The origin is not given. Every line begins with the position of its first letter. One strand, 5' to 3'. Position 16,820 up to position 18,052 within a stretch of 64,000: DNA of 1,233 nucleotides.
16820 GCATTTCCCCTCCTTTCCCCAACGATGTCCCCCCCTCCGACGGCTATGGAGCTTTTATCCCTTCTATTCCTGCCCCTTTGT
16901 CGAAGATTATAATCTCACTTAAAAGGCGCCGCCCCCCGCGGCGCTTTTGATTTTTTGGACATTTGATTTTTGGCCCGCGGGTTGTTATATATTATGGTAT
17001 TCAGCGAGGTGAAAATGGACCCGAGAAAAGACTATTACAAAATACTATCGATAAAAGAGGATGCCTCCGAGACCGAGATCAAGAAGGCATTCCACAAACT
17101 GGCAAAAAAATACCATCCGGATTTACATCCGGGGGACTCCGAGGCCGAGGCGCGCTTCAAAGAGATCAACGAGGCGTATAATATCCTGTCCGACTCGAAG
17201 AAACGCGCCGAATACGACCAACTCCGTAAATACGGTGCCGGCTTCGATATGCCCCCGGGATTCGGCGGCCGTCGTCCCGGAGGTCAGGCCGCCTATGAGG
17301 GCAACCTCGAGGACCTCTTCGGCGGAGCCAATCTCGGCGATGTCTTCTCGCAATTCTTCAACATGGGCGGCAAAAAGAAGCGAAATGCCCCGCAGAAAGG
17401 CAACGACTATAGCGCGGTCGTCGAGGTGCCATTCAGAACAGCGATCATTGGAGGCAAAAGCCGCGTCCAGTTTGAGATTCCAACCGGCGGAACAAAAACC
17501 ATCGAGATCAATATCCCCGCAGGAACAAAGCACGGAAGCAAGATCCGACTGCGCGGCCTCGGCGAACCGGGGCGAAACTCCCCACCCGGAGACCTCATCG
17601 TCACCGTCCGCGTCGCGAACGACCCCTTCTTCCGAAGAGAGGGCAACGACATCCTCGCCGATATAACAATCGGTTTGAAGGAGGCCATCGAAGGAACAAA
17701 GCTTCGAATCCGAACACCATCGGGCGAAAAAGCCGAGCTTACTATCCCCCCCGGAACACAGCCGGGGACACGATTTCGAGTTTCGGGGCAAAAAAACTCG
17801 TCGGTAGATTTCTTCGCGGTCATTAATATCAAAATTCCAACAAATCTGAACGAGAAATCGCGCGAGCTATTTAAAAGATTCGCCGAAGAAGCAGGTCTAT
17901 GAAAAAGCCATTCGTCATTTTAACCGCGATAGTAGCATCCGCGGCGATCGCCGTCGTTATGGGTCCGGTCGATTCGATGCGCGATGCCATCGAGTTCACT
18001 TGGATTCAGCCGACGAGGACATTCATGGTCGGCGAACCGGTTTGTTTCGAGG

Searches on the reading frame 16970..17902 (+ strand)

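Call 62: search_protein_families(library=pfam, proteins=[window:16970-17902:+], max_evalue=0.00001)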
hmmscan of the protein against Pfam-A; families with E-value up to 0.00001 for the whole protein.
window:16970-17902:+ (310 aa): 2 families
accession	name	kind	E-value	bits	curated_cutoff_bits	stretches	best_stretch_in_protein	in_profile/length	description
PF01556.23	DnaJ_C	-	1.5e-32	113.2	26.6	1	150-274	4-130/152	DnaJ C terminal domain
PF00226.36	DnaJ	-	1.5e-26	92.7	27.8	1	21-83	1-63/63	DnaJ domain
